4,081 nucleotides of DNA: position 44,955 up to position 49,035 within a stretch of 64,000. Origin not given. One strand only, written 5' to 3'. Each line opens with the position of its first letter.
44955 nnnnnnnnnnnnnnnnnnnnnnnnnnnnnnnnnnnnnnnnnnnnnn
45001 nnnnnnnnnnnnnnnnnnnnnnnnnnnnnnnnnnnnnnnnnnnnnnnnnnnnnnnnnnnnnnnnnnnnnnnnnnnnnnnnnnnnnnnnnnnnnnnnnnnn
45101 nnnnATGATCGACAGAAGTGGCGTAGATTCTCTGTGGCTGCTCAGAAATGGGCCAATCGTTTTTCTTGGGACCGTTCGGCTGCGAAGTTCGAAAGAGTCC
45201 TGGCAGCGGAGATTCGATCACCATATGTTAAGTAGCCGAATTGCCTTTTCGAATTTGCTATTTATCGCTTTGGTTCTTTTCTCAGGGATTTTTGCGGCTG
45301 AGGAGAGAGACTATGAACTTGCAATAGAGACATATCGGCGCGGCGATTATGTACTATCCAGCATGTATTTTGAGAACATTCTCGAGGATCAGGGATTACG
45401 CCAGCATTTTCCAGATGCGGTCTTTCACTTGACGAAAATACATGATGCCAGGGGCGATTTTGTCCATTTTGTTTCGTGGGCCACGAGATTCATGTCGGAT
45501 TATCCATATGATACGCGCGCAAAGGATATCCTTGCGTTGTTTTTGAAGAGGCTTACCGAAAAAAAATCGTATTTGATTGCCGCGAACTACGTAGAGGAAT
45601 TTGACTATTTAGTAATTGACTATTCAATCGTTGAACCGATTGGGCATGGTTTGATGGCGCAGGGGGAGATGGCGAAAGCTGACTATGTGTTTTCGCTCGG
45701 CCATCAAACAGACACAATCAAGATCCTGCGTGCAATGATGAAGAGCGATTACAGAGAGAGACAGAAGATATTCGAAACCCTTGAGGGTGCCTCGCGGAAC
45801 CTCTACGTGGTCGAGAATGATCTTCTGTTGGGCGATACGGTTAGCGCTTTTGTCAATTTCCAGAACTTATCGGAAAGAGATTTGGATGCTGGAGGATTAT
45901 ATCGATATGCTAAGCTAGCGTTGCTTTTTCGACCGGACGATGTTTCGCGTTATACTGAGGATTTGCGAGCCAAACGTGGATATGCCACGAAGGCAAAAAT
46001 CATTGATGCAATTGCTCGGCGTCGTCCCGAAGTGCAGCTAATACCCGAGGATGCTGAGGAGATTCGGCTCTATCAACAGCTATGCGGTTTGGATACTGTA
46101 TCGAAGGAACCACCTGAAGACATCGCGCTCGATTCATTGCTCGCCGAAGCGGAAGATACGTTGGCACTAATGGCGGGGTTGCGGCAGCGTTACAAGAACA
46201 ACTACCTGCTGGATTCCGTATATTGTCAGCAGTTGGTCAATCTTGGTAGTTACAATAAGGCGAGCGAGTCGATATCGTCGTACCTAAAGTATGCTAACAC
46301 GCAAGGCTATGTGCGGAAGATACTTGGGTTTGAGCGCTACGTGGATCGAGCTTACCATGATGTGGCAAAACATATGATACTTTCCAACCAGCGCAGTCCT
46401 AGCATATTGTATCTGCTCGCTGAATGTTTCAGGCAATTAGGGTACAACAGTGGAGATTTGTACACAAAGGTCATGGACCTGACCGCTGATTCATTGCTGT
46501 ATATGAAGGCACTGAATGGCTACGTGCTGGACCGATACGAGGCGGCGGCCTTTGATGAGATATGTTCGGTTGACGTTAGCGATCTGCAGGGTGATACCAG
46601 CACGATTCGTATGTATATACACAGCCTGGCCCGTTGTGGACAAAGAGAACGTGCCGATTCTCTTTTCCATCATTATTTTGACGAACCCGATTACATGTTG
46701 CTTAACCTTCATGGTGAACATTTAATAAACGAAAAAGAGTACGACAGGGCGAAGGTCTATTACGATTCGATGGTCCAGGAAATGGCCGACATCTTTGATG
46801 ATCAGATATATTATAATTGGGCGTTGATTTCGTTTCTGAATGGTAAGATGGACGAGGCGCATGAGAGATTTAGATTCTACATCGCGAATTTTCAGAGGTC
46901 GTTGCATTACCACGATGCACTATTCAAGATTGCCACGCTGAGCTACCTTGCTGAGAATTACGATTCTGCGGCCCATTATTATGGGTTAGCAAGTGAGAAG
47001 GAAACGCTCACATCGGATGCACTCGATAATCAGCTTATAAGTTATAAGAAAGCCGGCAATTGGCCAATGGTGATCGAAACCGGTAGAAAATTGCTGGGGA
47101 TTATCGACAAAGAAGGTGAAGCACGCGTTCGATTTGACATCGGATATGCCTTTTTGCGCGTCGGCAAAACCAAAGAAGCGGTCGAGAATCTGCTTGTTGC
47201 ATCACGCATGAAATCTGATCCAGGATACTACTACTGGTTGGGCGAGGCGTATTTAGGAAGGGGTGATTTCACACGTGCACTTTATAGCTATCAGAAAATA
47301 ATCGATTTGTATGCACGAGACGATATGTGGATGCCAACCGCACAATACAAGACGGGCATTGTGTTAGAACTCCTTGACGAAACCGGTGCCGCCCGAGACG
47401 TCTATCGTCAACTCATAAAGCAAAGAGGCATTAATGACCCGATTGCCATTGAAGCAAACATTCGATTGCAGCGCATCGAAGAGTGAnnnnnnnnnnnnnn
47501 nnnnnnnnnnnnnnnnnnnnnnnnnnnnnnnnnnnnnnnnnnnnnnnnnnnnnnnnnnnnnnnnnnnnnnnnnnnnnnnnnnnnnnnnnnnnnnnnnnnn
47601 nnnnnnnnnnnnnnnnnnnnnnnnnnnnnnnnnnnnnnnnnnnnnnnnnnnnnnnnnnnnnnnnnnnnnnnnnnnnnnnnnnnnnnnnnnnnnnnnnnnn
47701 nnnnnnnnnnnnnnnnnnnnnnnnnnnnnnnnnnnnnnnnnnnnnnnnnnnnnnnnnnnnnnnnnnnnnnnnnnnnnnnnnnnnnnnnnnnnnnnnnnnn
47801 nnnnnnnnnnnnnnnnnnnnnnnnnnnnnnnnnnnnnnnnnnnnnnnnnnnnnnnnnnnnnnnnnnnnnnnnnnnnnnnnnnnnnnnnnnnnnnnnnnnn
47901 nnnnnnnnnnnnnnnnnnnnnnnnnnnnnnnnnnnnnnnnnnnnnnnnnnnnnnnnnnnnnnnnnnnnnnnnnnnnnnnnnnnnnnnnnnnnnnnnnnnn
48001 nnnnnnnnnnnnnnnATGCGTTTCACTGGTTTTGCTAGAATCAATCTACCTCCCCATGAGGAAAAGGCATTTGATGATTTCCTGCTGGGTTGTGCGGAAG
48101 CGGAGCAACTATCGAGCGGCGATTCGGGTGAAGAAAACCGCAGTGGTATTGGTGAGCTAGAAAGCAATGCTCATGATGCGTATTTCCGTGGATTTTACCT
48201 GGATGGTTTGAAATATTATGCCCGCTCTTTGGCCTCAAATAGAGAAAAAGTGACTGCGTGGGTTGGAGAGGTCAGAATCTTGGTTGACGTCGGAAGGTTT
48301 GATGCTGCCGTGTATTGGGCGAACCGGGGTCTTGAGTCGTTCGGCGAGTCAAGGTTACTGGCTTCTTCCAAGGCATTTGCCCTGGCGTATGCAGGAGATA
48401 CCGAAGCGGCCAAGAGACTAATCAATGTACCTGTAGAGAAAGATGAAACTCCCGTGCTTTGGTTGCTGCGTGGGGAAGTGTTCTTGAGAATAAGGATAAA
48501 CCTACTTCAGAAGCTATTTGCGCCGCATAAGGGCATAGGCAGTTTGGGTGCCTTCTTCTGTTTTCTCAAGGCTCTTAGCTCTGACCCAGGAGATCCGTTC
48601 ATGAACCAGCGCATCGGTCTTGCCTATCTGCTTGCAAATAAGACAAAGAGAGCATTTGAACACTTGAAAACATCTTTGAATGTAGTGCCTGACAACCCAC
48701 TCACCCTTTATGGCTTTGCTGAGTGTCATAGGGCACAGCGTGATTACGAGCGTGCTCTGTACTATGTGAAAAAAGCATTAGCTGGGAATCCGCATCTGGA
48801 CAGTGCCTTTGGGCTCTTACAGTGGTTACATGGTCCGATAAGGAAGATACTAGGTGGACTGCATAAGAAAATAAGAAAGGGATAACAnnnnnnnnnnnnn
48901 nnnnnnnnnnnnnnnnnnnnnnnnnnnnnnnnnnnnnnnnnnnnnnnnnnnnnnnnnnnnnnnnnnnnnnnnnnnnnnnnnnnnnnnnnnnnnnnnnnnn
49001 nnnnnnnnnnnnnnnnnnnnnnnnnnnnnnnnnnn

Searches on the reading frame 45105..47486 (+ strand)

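Call 45: search_protein_families(library=pfam, proteins=[window:45105-47486:+], max_evalue=0.00001)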
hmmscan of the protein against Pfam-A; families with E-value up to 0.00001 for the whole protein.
window:45105-47486:+ (793 aa): 5 families
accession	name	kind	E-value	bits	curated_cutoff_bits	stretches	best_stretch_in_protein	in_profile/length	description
PF13432.12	TPR_16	-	4.3e-11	43.5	32.7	0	678-737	2-62/65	Tetratricopeptide repeat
PF07719.23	TPR_2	-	2e-08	34.2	27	0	708-736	3-31/34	Tetratricopeptide repeat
PF13424.12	TPR_12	-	2.8e-08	34.3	30.1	0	709-771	6-72/77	Tetratricopeptide repeat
PF13174.12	TPR_6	-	4.1e-08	33.8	26.3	0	709-736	3-30/33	Tetratricopeptide repeat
PF00515.34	TPR_1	-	7.1e-06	26.1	27.8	0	709-736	4-31/34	Tetratricopeptide repeat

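Call 79: search_protein_families(library=ncbifam, proteins=[window:45105-47486:+], max_evalue=0.00001)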
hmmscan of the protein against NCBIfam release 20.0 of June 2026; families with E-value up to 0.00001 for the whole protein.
window:45105-47486:+ (793 aa): 3 families
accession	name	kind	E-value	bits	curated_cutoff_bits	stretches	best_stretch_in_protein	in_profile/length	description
TIGR02795.1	tol_pal_ybgF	equivalog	2.4e-16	60.4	90.1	1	709-773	42-105/119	tol-pal system protein YbgF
NF008068.0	PRK10803.1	equivalog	2.7e-08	34.1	383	0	706-775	180-248/263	cell division protein CpoB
NF040959.1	MamA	equivalog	8.5e-06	25.3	200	0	674-740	38-104/204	magnetosome protein MamA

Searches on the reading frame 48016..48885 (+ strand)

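Call 79: search_protein_families(library=ncbifam, proteins=[window:48016-48885:+], max_evalue=0.00001)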
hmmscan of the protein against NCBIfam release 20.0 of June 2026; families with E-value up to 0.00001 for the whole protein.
window:48016-48885:+ (289 aa): 1 family
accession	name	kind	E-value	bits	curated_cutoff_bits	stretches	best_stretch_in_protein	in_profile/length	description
TIGR02917.1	PEP_TPR_lipo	equivalog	8.6e-07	27.2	312.2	1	198-265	605-672/899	XrtA/PEP-CTERM system TPR-repeat protein PrsT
